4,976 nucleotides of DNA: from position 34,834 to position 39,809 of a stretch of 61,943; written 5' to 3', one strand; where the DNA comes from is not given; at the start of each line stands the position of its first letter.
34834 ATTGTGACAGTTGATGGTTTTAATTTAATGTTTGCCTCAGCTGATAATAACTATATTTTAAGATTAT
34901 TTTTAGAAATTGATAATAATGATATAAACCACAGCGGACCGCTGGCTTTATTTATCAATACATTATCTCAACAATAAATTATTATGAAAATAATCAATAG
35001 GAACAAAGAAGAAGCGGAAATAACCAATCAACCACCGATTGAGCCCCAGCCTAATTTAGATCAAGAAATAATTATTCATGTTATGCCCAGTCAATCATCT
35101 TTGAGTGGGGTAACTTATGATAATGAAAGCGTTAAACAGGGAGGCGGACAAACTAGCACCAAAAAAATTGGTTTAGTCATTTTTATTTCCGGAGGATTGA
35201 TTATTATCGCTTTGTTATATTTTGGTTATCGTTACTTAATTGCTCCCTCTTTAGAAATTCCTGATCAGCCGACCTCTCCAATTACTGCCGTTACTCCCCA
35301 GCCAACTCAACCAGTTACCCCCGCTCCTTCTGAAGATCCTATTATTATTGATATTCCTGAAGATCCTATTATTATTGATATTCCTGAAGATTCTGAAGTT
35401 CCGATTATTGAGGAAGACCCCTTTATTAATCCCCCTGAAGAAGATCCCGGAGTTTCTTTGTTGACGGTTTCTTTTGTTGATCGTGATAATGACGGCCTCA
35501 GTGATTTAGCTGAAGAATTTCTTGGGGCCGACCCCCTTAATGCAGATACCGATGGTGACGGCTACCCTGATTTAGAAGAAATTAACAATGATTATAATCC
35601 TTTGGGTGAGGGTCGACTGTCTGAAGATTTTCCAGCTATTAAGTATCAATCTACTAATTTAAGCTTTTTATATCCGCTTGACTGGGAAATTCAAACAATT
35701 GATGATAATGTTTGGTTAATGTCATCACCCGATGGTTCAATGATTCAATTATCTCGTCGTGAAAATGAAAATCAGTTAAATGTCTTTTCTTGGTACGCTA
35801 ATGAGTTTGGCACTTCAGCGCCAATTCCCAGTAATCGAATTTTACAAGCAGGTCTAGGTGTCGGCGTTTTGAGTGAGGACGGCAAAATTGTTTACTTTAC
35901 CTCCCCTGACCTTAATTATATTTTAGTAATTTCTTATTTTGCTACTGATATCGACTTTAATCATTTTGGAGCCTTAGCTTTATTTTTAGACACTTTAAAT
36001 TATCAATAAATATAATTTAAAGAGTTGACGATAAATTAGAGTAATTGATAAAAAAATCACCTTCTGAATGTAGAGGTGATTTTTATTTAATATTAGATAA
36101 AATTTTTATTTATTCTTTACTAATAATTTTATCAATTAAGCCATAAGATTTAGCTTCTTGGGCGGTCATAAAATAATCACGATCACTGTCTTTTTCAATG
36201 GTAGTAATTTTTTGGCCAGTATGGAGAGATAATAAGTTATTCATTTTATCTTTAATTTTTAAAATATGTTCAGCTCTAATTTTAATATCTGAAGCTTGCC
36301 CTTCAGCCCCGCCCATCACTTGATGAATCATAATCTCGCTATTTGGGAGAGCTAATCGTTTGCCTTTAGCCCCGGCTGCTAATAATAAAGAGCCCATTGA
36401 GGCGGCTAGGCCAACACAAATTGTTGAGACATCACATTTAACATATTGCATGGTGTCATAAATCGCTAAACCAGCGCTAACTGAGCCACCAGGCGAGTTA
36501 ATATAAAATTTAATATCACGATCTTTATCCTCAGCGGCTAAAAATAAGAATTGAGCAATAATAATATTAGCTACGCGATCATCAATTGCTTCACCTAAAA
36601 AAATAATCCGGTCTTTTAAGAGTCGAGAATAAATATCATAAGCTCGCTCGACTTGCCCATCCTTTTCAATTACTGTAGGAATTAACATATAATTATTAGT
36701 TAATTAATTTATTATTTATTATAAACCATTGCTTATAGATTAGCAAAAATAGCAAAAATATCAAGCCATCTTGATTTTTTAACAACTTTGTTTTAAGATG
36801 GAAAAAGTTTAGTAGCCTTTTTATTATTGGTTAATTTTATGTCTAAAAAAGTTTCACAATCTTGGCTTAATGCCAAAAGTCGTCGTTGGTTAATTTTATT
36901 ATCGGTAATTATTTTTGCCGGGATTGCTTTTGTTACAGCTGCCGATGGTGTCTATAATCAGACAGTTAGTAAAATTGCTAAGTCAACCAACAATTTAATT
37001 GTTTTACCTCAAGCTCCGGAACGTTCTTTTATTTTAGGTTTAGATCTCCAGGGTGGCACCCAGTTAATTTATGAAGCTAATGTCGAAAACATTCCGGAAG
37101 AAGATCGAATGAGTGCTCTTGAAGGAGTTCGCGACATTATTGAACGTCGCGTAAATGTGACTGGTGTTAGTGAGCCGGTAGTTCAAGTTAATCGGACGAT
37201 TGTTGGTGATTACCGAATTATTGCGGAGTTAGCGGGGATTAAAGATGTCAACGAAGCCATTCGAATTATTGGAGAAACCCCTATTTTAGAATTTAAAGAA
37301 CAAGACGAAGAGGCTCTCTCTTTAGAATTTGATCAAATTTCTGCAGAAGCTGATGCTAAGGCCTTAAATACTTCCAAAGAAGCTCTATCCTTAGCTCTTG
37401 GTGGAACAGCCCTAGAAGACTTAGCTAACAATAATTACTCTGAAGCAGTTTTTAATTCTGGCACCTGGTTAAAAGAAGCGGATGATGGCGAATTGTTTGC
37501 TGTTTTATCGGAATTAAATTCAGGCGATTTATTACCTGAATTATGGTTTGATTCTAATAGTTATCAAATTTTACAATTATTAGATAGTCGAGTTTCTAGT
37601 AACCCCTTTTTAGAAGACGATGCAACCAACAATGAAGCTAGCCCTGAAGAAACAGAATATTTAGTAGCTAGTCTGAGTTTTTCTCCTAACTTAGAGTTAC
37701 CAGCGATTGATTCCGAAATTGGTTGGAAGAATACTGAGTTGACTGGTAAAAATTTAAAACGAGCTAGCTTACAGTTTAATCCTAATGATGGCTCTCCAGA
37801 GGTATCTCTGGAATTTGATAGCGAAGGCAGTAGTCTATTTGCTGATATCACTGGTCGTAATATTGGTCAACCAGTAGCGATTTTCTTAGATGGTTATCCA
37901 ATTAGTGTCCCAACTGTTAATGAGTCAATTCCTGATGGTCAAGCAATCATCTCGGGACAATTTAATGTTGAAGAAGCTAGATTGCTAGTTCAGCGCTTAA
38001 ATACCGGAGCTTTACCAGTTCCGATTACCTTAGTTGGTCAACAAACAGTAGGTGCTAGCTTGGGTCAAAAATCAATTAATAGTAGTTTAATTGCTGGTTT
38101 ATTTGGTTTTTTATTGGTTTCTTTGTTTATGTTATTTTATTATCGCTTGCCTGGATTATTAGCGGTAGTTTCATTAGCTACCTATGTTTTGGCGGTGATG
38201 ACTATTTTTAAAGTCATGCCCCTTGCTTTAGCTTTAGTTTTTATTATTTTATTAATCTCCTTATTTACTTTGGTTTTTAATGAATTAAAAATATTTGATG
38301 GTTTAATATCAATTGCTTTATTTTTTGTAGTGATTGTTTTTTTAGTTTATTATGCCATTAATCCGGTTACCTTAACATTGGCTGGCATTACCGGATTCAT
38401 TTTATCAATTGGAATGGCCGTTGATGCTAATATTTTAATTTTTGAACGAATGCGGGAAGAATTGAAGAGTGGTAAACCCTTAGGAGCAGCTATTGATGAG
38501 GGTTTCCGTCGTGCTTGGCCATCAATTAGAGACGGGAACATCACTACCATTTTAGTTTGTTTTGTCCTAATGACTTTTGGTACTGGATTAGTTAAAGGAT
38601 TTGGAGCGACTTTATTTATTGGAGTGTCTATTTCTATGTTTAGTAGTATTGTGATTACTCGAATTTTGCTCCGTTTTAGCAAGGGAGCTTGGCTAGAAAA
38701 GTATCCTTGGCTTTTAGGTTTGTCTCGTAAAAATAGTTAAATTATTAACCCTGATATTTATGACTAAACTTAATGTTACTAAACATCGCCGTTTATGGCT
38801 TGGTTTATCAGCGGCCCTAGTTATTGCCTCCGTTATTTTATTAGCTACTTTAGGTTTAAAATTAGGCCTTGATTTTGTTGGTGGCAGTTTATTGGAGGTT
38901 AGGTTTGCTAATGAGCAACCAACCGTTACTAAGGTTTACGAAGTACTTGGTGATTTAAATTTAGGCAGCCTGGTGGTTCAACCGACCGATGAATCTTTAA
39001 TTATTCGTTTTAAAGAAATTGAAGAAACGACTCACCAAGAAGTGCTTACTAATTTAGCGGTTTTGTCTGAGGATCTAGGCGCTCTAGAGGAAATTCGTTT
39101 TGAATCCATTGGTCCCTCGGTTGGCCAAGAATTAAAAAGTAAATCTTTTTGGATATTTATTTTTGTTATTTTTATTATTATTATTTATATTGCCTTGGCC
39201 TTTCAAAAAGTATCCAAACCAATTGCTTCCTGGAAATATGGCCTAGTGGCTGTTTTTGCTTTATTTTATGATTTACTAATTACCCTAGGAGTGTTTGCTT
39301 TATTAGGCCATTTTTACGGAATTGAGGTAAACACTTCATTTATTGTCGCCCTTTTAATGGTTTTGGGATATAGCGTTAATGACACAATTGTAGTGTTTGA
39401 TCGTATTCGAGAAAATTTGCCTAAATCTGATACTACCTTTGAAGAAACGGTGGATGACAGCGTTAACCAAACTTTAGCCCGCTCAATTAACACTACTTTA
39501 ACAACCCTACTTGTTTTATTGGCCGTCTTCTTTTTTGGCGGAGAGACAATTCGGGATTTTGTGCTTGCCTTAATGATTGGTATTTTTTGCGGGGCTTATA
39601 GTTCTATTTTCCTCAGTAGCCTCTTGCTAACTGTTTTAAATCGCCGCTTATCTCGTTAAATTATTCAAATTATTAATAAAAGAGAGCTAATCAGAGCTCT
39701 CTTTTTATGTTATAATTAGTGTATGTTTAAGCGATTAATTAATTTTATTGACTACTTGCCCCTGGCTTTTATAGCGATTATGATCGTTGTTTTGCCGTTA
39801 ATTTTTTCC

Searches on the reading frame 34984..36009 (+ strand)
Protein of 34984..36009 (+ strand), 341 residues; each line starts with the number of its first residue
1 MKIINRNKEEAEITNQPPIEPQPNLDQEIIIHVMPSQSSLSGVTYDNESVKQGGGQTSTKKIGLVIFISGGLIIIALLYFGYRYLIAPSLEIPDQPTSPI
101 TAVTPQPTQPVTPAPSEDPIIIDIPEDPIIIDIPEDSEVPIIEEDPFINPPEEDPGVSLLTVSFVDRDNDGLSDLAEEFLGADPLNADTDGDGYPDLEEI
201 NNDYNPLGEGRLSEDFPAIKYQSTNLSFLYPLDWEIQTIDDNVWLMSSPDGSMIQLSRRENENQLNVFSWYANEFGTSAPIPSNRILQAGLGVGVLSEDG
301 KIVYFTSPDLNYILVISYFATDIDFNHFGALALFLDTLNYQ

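Call 12: search_protein_families(library=pfam, proteins=[window:34984-36009:+], max_evalue=0.01)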
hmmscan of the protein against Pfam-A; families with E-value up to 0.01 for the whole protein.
window:34984-36009:+ (341 aa): 1 family
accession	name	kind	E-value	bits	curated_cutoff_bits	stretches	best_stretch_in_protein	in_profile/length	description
PF18884.5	TSP3_bac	-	1.1e-07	32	25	1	166-187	1-22/22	Bacterial TSP3 repeat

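Call 70: search_protein_families(library=ncbifam, proteins=[window:34984-36006:+], max_evalue=0.01)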
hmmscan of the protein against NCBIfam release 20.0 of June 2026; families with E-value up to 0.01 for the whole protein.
window:34984-36006:+ (341 aa): 2 families
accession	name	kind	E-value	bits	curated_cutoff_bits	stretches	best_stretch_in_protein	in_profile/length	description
NF033765.2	gliding_CglD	equivalog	3.6e-06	25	400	1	147-203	247-303/1124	adventurous gliding motility lipoprotein CglD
NF047639.1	throspo3_MtsD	equivalog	0.0019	16.4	800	1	164-207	458-501/651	cell-cell cohesion protein MtsD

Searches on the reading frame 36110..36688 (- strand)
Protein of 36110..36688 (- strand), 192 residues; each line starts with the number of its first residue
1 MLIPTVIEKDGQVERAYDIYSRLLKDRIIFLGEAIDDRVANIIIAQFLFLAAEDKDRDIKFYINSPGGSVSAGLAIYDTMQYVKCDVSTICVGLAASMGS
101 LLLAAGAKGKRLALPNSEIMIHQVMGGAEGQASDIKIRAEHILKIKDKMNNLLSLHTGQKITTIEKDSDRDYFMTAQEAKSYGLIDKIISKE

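Call 12: search_protein_families(library=pfam, proteins=[window:36110-36688:-], max_evalue=0.01)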
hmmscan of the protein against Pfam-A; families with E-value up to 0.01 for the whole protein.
window:36110-36688:- (192 aa): 2 families
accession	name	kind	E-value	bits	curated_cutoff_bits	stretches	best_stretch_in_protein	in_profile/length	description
PF00574.28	CLP_protease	-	6.9e-84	280.7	20.2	1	13-191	3-181/182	Clp protease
PF25145.1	NfeD1b_N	-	0.003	17.6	40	1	48-136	23-108/189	NfeD1b, N-terminal domain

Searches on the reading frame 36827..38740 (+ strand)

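Call 12: search_protein_families(library=pfam, proteins=[window:36827-38740:+], max_evalue=0.01)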
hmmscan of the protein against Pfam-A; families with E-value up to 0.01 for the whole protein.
window:36827-38740:+ (637 aa): 4 families
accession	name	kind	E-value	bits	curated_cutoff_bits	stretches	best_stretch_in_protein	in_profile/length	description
PF22599.2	SecDF_P1_head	-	6.8e-28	97.3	27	1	301-398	17-114/114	SecDF, P1 head subdomain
PF21760.3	SecD_1st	-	7.1e-15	54.6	27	1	100-160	3-59/60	Protein translocase subunit SecDF, P1 domain, N-terminal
PF02355.23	SecD_SecF_C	-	9.5e-12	45.1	20.5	1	468-616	35-184/189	Protein export membrane protein SecD/SecF, C-terminal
PF03176.21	MMPL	-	5.8e-08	32.5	20.5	1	464-608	149-292/333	MMPL family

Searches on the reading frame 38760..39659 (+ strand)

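Call 12: search_protein_families(library=pfam, proteins=[window:38760-39659:+], max_evalue=0.01)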
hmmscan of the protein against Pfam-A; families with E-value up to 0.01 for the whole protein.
window:38760-39659:+ (299 aa): 3 families
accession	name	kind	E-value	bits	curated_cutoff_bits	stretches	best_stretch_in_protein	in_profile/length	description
PF02355.23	SecD_SecF_C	-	8.8e-58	195.3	20.5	1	108-295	12-188/189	Protein export membrane protein SecD/SecF, C-terminal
PF07549.19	Sec_GG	-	3.8e-08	33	20.3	1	26-49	1-24/28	SecD/SecF GG Motif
PF00873.25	ACR_tran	-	0.00073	17.8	28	1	175-283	369-479/1021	AcrB/AcrD/AcrF family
